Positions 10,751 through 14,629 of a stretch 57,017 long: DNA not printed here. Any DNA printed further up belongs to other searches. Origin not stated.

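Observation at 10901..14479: Cytoplasmic cyclase-STAND NTPase fused to a complete family-5 periplasmic-type solute-binding domain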

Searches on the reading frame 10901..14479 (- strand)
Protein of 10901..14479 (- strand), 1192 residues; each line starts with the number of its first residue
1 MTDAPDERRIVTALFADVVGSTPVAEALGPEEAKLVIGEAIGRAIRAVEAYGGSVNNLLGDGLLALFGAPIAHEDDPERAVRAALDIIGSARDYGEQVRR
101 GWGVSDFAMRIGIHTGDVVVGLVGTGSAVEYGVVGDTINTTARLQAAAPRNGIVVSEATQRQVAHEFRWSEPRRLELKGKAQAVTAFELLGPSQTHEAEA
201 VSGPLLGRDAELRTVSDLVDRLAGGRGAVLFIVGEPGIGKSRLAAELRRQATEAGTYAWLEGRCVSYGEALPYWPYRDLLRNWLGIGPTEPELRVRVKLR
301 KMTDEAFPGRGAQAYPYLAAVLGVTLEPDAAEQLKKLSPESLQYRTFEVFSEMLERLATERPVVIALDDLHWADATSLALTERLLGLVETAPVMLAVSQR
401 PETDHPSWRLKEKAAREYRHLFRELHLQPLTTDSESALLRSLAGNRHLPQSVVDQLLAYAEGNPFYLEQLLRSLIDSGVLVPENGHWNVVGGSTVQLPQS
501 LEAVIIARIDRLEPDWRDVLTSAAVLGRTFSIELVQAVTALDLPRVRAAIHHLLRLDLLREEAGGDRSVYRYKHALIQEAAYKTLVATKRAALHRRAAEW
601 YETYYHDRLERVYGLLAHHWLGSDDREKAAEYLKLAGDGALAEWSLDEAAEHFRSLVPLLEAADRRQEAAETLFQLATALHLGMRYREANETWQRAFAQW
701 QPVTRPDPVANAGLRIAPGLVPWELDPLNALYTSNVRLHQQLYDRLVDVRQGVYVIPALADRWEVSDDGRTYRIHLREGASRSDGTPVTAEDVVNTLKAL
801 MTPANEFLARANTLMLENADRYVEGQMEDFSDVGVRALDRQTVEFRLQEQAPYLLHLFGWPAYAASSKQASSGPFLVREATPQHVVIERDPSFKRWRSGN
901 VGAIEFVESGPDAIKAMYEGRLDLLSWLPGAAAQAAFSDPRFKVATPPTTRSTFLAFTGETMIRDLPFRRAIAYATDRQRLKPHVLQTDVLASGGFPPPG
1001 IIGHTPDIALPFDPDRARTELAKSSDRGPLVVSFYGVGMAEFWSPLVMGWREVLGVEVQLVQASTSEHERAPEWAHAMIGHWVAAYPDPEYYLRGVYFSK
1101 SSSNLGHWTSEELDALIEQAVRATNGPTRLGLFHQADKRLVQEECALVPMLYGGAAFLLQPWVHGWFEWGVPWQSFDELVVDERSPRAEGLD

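Call 4: search_protein_families(library=pfam, proteins=[window:10901-14479:-], max_evalue=0.1)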
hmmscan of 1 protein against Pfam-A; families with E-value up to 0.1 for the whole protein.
window:10901-14479:- (1192 aa): 7 families
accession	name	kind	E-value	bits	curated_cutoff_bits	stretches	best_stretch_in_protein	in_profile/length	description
PF00496.27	SBP_bac_5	-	1.9e-44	152.7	32.4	1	755-1103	2-367/368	Bacterial extracellular solute-binding proteins, family 5 Middle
PF13191.12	AAA_16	-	1.1e-30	107.7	32.6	1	205-395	2-166/167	AAA ATPase domain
PF00211.25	Guanylate_cyc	-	1.5e-18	67.5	21.9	1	10-185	8-178/183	Adenylate and Guanylate cyclase catalytic domain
PF13401.12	AAA_22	-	1.8e-05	25.5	27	1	228-386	6-106/130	AAA domain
PF10923.14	BrxC_BrxD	-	0.0024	17.3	22.2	1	206-255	28-77/414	BREX system ATP-binding protein BrxC/D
PF01637.24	ATPase_2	-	0.011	16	33.2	0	208-470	4-225/225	ATPase domain predominantly from Archaea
PF20720.3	nSTAND3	-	0.025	14.7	27.2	1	229-255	19-45/155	Novel STAND NTPase 3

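Call 5: search_protein_families(library=ncbifam, proteins=[window:10901-14479:-], max_evalue=0.1)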
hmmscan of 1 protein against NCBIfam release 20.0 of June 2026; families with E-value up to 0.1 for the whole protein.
window:10901-14479:- (1192 aa): 15 families
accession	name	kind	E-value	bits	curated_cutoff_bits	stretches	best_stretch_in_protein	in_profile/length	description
TIGR03903.1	TOMM_kin_cyc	equivalog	3.7e-83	280.1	705.75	1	3-674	280-935/1267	TOMM system kinase/cyclase fusion protein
NF007287.0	PRK09755.1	equivalog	2.6e-28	99.2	1098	2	723-863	44-185/535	ABC transporter substrate-binding protein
NF011684.0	PRK15104.1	equivalog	9.6e-28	97.2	947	2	725-870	52-197/543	oligopeptide ABC transporter substrate-binding protein OppA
NF011689.0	PRK15109.1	equivalog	2e-22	79.6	560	1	738-1150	61-507/547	ABC transporter substrate-binding protein SapA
TIGR02294.1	nickel_nikA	equivalog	3.9e-15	55.3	393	1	731-803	23-96/501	nickel ABC transporter substrate-binding protein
NF043070.1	DppA_dipep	equivalog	9.1e-13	47.6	1005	2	740-857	58-178/535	dipeptide ABC transporter periplasmic-binding protein DppA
NF045467.1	Opp4A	equivalog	5.5e-12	44.7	650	1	738-856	62-177/556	oligopeptide ABC transporter substrate-binding protein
NF045468.1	Opp5A_nikA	equivalog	1e-10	40.7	600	1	725-994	31-287/488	nickel ABC transporter substrate-binding protein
NF047575.1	opine_bind_CntA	exception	1.1e-09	37.5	800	1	731-802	54-124/535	staphylopine-dependent metal ABC transporter substrate-binding lipoprotein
TIGR04028.1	SBP_KPN_01854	hypoth_equivalog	4.5e-08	32.1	468.5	1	733-798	21-88/509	TIGR04028 family ABC transporter substrate-binding protein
NF011942.0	PRK15413.1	equivalog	2.7e-07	29.7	594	1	724-812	40-127/512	glutathione ABC transporter substrate-binding protein GsiB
NF058673.1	LipAdnlyCyLipJMY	equivalog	3.4e-07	29.3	800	1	4-165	289-424/449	bifunctional lipase/adenylate cyclase LipJ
NF006743.0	PRK09270.1-2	equivalog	0.022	13.8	227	1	218-252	19-53/217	nucleoside/nucleotide kinase family protein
TIGR03420.1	DnaA_homol_Hda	equivalog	0.04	13.4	194.8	0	221-257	31-68/226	DnaA regulatory inactivator Hda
TIGR02928.1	TIGR02928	subfamily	0.04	12.8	181.3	0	204-254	16-67/366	orc1/cdc6 family replication initiation protein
